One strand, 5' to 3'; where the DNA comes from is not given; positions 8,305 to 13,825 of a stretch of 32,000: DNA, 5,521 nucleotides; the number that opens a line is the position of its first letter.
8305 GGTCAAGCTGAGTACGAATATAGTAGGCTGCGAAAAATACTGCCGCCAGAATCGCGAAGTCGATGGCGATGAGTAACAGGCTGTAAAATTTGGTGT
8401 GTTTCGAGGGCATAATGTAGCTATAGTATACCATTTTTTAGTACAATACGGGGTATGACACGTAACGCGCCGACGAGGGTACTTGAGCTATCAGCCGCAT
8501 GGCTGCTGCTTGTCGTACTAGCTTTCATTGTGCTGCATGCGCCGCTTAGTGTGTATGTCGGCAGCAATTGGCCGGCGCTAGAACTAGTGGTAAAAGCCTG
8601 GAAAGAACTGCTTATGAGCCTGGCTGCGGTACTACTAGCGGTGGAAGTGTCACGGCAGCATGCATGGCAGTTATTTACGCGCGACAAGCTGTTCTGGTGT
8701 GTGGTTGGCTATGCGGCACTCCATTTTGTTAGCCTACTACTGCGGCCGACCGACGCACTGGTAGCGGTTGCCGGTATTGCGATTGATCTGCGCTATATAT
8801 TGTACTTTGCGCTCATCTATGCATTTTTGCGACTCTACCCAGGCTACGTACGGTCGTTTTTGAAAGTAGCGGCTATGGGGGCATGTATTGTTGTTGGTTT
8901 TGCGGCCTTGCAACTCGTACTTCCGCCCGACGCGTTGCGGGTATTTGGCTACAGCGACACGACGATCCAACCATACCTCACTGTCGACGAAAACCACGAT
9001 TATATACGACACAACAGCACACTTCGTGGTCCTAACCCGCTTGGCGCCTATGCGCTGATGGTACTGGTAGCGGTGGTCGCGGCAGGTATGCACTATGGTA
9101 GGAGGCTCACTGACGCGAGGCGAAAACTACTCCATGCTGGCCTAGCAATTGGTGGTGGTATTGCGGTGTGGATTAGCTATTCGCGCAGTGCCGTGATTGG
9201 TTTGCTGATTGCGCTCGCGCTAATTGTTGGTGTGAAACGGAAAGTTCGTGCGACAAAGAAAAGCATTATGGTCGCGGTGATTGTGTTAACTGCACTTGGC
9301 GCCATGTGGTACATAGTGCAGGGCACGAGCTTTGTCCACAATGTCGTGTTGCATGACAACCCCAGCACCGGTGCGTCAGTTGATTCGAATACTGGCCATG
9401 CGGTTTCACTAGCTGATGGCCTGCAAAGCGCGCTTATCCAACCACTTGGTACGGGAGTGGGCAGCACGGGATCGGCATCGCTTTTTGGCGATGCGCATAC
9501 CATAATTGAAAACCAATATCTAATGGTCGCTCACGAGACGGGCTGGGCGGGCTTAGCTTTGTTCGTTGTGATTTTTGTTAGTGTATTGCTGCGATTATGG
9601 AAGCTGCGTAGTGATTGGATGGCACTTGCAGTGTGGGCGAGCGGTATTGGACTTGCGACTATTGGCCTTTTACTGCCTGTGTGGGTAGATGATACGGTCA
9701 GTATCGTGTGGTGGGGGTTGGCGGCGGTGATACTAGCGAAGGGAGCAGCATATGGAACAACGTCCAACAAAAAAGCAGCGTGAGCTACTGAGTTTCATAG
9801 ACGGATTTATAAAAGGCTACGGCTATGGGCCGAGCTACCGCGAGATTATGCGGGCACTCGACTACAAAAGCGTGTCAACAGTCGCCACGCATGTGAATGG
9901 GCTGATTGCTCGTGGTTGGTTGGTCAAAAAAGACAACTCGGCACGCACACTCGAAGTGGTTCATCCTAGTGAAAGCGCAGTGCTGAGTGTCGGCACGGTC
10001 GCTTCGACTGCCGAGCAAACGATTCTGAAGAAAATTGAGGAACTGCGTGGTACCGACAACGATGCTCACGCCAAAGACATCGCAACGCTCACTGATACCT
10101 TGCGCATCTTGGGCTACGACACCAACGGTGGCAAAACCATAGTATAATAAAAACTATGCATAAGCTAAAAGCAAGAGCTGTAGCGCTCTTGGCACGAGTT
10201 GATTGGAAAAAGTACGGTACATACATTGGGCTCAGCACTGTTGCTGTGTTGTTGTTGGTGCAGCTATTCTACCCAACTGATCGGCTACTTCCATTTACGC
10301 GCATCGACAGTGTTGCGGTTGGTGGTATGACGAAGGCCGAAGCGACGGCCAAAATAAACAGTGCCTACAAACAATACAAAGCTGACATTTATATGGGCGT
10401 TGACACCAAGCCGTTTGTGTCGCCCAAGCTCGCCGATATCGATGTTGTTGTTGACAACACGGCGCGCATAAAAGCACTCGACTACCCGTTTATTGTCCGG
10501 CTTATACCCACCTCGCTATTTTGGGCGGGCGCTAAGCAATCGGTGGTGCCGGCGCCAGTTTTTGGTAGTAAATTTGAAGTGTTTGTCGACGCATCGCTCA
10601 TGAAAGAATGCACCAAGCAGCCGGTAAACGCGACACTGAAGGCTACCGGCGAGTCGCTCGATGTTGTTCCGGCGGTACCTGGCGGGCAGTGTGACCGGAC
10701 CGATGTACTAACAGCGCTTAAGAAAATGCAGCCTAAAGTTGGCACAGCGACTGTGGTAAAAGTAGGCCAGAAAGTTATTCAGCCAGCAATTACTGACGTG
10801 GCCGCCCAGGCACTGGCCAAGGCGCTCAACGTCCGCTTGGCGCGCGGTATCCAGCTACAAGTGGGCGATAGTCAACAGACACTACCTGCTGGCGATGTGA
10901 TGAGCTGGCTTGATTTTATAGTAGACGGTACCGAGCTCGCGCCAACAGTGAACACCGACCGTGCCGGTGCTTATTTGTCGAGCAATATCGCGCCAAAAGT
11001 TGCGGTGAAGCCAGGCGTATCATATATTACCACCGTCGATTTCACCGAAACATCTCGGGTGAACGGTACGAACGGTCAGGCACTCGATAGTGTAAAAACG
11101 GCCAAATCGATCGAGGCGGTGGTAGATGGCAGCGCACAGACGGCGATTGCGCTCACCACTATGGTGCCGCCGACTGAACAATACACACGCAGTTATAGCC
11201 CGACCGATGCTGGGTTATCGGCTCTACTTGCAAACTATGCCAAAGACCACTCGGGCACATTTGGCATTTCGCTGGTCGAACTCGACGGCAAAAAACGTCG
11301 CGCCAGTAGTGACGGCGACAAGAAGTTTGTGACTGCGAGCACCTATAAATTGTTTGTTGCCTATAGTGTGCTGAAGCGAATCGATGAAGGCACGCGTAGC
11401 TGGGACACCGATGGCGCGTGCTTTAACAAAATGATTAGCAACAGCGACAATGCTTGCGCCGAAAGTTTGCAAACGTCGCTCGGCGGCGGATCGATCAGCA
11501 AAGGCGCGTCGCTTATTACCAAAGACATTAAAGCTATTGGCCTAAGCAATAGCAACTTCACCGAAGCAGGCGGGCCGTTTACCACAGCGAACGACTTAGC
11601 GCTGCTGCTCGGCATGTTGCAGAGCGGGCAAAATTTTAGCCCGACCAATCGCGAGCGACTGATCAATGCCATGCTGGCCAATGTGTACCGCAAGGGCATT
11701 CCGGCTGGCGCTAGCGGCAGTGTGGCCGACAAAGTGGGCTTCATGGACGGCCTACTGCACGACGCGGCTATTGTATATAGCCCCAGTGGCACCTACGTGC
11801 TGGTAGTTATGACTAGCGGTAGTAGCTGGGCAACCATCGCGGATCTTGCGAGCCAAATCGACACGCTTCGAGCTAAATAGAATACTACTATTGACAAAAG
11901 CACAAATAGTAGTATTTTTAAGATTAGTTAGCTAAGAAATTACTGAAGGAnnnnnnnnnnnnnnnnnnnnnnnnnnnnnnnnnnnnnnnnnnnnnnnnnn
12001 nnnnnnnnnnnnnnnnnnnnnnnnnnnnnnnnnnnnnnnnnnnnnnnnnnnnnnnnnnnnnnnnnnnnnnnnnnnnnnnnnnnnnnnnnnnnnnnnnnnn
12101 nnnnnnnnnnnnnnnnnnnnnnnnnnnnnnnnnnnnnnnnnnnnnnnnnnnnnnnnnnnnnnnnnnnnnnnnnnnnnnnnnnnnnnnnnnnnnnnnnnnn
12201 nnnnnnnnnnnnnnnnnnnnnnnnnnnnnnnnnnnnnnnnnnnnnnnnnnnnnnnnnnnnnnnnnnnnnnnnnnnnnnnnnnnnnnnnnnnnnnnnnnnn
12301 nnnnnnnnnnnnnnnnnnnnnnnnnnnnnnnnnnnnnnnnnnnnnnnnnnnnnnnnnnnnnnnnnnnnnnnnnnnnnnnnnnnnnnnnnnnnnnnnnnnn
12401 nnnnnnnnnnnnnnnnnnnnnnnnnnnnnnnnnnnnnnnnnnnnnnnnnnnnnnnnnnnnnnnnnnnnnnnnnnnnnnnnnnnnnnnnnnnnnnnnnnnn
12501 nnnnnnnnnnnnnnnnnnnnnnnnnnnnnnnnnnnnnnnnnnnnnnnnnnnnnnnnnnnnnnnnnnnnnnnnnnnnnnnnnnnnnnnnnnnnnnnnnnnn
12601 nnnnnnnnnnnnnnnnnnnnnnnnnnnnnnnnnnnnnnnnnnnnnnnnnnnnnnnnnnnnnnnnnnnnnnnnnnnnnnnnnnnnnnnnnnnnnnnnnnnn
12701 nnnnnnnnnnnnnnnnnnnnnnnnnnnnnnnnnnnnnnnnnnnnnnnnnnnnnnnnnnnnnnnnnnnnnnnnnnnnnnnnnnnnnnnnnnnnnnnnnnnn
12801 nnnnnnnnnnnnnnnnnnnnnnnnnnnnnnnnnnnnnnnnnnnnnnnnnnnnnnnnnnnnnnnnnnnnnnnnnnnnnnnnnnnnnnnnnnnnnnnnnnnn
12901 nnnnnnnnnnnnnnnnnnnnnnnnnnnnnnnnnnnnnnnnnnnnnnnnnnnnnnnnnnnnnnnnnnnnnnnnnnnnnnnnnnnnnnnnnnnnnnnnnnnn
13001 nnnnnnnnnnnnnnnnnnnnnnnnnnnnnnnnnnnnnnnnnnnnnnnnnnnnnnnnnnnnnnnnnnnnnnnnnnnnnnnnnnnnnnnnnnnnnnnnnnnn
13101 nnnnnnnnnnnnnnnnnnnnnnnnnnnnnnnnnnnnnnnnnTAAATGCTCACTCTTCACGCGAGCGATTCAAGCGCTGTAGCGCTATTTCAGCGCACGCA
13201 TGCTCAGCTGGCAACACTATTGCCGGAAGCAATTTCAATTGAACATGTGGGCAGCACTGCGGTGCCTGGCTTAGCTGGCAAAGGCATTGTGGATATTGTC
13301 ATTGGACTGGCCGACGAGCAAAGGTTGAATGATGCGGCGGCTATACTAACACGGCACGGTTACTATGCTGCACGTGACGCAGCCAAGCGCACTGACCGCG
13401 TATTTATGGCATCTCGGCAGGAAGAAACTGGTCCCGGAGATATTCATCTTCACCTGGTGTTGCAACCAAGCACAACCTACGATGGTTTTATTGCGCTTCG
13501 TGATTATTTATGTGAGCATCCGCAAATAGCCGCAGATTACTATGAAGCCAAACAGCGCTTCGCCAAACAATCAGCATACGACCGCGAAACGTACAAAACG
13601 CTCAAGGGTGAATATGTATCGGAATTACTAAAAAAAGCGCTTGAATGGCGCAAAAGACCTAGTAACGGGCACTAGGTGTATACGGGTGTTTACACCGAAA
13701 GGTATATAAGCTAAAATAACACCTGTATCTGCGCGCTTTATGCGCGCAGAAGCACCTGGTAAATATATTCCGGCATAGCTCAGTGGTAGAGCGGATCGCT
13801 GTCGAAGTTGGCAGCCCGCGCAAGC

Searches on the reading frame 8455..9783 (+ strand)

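Call 7: search_protein_families(library=pfam, proteins=[window:8455-9783:+])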
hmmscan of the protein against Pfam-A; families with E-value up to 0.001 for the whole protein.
window:8455-9783:+ (442 aa): 1 family
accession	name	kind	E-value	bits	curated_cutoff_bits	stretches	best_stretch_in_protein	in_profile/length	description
PF04932.20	Wzy_C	-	7.8e-08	32.7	31.7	1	232-371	4-149/149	O-Antigen ligase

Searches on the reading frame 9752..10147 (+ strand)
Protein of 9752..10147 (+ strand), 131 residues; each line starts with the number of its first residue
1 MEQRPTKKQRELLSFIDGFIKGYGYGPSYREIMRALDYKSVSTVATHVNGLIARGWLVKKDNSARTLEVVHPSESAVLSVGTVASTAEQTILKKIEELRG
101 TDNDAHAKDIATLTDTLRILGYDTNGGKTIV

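Call 42: search_protein_families(library=ncbifam, proteins=[window:9752-10147:+], max_evalue=0.00001)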
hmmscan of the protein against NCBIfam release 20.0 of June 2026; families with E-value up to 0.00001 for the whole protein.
window:9752-10147:+ (131 aa): 1 family
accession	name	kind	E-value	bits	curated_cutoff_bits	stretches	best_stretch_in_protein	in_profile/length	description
TIGR00498.1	lexA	equivalog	3.1e-16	59.6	110.95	1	6-109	5-112/203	transcriptional repressor LexA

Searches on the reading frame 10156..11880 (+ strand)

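Call 7: search_protein_families(library=pfam, proteins=[window:10156-11880:+])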
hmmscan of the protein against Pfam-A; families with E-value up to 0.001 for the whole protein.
window:10156-11880:+ (574 aa): 4 families
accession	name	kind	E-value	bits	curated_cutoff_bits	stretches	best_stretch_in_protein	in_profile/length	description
PF13354.11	Beta-lactamase2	-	2e-27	96.4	22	2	423-553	79-214/214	Beta-lactamase enzyme family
PF12229.13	PG_binding_4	-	0.00024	21.7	22.1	0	149-189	65-105/117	Putative peptidoglycan binding domain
PF00144.29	Beta-lactamase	-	0.00039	20.1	27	0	380-418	39-77/329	Beta-lactamase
PF02113.21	Peptidase_S13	-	0.00086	18.6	22.8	0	367-414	17-64/444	D-Ala-D-Ala carboxypeptidase 3 (S13) family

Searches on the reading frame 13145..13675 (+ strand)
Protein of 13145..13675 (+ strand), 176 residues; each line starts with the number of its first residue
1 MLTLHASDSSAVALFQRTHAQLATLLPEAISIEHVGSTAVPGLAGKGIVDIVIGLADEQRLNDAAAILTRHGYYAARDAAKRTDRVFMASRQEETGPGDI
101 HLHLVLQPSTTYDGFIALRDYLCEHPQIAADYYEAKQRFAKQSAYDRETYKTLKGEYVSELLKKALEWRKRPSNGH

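Call 7: search_protein_families(library=pfam, proteins=[window:13145-13675:+])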
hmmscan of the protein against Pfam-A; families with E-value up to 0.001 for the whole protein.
window:13145-13675:+ (176 aa): 1 family
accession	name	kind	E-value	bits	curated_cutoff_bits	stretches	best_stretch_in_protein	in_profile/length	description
PF04229.20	GrpB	-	3.6e-34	118.7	25.5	1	4-164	4-159/159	GrpB protein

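Call 18: find_encoding_contigs(protein=window:13145-13675:+, flank=3000, max_places=6)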
Protein window:13145-13675:+ (176 aa): 8 contigs read that carry it; 6 places shown.
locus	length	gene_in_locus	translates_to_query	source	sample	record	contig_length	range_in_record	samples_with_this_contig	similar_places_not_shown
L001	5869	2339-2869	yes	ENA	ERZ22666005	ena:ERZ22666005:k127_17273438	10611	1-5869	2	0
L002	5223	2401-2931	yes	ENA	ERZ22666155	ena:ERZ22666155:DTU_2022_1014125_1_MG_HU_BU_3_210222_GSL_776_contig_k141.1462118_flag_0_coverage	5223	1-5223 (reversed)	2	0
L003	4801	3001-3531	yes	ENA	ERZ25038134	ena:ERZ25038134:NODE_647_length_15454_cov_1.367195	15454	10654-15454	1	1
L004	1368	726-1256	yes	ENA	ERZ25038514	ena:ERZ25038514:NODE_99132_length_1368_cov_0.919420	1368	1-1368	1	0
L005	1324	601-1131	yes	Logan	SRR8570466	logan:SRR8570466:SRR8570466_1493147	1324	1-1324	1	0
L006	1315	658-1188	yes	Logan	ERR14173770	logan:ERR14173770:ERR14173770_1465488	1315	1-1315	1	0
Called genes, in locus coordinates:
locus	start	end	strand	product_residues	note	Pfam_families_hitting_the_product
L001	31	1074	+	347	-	PF13354:Beta-lactamase2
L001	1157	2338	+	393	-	-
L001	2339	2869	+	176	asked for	PF04229:GrpB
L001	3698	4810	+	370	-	-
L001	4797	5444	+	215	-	-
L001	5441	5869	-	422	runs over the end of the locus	PF00239:Resolvase, PF07508:Recombinase, PF13408:Zn_ribbon_recom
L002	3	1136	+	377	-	?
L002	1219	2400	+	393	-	-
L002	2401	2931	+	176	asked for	PF04229:GrpB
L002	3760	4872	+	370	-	-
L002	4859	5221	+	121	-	?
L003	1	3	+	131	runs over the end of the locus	PF01726:LexA_DNA_bind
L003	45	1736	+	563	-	PF13354:Beta-lactamase2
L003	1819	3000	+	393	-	-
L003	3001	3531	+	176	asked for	PF04229:GrpB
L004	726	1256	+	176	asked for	PF04229:GrpB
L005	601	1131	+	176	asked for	PF04229:GrpB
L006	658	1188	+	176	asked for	PF04229:GrpB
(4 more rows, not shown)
